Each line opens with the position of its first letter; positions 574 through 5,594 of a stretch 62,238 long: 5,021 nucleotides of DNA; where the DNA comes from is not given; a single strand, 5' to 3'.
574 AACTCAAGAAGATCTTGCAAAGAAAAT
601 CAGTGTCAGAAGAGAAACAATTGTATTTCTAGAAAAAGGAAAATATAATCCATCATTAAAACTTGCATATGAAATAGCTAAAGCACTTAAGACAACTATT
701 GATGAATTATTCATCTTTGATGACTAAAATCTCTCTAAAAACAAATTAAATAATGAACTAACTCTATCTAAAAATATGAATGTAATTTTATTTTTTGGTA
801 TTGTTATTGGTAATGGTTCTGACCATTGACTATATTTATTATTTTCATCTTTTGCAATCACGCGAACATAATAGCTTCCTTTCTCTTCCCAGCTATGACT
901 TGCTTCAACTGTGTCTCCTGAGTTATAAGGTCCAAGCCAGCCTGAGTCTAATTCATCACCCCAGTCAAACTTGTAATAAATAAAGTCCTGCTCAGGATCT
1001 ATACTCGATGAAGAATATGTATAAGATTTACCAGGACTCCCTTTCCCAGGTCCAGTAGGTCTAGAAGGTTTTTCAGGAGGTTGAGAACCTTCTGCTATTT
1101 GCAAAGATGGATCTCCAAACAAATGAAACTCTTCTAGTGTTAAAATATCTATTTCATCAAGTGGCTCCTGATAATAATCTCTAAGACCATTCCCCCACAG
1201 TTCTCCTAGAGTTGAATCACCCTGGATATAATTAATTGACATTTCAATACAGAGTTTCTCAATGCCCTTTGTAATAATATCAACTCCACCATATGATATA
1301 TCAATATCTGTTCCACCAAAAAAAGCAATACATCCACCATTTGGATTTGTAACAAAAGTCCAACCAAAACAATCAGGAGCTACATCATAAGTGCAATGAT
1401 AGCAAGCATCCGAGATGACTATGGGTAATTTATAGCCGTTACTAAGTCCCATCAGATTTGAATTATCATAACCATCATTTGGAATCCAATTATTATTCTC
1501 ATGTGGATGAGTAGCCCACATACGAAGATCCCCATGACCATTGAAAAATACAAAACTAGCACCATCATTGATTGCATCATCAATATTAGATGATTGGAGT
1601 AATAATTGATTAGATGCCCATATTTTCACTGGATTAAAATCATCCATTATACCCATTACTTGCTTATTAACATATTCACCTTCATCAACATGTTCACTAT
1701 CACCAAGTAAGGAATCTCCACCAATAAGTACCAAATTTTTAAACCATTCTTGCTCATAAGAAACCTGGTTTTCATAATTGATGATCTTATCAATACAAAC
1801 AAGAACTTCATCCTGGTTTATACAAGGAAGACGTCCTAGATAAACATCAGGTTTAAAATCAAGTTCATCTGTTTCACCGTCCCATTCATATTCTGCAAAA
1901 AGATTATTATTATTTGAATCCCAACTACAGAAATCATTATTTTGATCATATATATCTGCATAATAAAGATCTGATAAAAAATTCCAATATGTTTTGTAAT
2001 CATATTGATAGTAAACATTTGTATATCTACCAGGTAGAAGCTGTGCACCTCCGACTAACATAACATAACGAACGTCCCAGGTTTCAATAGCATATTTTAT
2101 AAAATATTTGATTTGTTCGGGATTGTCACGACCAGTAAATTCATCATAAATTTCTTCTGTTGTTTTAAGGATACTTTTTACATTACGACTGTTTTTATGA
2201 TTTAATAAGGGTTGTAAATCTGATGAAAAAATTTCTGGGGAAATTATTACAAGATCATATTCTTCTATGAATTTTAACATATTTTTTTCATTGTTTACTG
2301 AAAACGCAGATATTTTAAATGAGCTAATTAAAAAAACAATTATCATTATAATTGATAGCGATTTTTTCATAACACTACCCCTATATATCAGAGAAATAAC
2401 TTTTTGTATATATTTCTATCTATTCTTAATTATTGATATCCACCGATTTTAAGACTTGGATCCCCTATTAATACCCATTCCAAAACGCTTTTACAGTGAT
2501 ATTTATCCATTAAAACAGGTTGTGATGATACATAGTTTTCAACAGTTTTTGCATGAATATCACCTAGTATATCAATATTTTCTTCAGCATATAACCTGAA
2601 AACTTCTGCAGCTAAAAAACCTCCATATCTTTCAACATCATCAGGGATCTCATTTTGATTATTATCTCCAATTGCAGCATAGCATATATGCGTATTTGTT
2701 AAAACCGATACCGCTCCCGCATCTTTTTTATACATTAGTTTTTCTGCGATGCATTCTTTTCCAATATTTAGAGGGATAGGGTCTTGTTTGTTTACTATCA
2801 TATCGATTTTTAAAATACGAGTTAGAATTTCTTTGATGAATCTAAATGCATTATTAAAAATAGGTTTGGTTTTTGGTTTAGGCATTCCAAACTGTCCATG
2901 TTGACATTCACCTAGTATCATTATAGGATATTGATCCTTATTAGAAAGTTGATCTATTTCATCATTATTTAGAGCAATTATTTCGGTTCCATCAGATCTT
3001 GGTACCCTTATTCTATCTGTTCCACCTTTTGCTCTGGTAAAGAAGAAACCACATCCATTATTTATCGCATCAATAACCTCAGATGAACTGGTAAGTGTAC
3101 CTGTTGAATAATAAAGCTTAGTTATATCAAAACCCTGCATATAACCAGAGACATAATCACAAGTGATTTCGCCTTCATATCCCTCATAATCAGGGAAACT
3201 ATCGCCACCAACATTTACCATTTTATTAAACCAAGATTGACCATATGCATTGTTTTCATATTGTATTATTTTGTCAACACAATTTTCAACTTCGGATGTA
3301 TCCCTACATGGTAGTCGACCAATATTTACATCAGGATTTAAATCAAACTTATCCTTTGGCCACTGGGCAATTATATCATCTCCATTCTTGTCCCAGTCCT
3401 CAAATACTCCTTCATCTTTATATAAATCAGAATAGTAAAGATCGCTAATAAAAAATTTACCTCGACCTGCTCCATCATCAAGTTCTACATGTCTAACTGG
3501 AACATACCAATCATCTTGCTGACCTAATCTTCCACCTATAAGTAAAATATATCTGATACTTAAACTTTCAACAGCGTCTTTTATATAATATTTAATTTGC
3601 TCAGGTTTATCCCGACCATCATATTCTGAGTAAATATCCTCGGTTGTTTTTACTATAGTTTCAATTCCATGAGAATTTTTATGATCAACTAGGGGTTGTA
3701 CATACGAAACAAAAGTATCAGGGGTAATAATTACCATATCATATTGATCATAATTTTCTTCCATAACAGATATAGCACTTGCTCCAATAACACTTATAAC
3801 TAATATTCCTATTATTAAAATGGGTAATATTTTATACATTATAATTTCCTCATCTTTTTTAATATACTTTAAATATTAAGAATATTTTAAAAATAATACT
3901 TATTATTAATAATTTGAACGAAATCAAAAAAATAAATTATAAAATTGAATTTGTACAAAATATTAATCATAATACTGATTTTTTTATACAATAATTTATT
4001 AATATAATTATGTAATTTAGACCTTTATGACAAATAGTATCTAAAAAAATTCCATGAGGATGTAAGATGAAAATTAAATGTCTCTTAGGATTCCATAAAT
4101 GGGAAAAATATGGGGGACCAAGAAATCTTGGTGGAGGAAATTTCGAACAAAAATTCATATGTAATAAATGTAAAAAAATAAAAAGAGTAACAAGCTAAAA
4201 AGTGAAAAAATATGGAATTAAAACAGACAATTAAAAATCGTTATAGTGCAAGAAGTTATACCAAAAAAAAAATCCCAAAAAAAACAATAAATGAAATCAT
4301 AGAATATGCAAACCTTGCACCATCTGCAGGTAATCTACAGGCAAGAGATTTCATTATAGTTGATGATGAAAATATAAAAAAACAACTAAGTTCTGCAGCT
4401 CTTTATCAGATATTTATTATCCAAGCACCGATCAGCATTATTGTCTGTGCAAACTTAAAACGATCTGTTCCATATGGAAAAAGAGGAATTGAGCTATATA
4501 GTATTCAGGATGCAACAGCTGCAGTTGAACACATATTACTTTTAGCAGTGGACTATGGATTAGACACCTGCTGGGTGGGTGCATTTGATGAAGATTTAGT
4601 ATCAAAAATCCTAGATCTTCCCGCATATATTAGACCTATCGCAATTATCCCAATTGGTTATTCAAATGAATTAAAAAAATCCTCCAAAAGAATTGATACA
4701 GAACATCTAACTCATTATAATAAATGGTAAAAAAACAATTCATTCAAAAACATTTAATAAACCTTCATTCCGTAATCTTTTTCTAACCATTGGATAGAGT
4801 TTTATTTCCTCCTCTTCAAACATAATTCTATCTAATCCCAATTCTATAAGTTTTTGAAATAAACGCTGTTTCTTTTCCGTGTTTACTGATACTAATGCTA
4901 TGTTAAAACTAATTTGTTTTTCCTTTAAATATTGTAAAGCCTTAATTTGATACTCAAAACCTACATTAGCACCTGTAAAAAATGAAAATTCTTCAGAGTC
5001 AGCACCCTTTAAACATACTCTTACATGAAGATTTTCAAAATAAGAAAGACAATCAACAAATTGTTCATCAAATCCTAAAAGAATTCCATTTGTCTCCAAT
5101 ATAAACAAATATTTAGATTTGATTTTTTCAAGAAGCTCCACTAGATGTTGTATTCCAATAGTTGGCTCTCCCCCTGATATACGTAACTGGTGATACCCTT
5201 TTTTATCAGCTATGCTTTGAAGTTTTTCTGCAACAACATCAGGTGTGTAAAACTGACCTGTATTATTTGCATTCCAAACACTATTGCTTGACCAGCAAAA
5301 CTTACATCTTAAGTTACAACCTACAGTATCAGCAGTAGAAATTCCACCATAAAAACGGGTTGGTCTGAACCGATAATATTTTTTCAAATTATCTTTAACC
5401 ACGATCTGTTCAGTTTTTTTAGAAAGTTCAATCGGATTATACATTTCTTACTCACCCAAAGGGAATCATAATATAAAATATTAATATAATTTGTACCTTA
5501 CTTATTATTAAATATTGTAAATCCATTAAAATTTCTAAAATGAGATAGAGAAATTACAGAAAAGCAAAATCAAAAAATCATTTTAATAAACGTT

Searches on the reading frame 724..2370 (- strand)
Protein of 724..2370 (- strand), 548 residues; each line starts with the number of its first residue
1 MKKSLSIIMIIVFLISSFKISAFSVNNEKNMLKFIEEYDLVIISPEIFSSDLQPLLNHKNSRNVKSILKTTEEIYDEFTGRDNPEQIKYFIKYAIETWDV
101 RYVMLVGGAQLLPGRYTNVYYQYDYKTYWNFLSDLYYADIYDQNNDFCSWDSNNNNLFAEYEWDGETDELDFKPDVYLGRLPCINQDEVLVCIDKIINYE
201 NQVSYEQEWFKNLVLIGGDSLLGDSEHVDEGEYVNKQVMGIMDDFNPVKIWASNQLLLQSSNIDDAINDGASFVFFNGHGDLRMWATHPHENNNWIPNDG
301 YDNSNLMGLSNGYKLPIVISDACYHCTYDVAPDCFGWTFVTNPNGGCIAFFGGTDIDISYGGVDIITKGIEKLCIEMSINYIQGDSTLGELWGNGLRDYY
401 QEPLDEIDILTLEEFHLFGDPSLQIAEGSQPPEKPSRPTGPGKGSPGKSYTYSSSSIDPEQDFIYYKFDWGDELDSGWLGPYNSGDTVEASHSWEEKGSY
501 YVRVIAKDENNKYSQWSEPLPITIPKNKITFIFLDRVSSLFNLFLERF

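Call 39: search_protein_families(library=pfam, proteins=[window:724-2370:-], max_evalue=0.0001)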
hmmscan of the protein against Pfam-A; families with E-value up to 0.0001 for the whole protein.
window:724-2370:- (548 aa): 1 family
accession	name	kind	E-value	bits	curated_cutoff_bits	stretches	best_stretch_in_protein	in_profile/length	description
PF01364.23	Peptidase_C25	-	2.7e-62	211.6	23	1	41-424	2-373/374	Peptidase family C25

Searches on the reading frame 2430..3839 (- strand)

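Call 39: search_protein_families(library=pfam, proteins=[window:2430-3839:-], max_evalue=0.0001)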
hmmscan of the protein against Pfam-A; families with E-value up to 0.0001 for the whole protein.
window:2430-3839:- (469 aa): 1 family
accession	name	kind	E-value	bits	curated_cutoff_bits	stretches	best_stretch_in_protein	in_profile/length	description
PF01364.23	Peptidase_C25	-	6.6e-60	203.7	23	1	35-464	1-373/374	Peptidase family C25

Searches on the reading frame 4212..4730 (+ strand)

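Call 39: search_protein_families(library=pfam, proteins=[window:4212-4730:+], max_evalue=0.0001)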
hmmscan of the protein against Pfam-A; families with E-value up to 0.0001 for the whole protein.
window:4212-4730:+ (172 aa): 2 families
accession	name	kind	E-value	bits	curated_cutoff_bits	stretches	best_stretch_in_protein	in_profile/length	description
PF00881.29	Nitroreductase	-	6.2e-29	101.8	23.5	2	62-150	80-167/167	Nitroreductase family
PF14512.11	TM1586_NiRdase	-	1.4e-14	54.6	27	0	105-171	88-153/215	Putative TM nitroreductase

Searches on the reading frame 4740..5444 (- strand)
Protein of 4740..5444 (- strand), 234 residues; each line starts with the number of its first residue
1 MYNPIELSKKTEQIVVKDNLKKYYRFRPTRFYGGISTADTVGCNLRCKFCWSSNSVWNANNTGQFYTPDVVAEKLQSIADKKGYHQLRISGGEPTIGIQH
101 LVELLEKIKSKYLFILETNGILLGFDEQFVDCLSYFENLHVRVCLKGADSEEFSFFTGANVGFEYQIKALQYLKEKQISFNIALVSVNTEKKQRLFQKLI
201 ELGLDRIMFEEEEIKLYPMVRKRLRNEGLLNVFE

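Call 39: search_protein_families(library=pfam, proteins=[window:4740-5444:-], max_evalue=0.0001)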
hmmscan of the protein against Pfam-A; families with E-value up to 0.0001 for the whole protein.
window:4740-5444:- (234 aa): 2 families
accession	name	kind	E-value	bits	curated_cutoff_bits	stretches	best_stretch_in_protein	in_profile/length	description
PF04055.27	Radical_SAM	-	2.3e-18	67.4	29.5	1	40-190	4-156/166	Radical SAM superfamily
PF13353.11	Fer4_12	-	2.1e-10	41.5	22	1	41-138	13-108/137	4Fe-4S single cluster domain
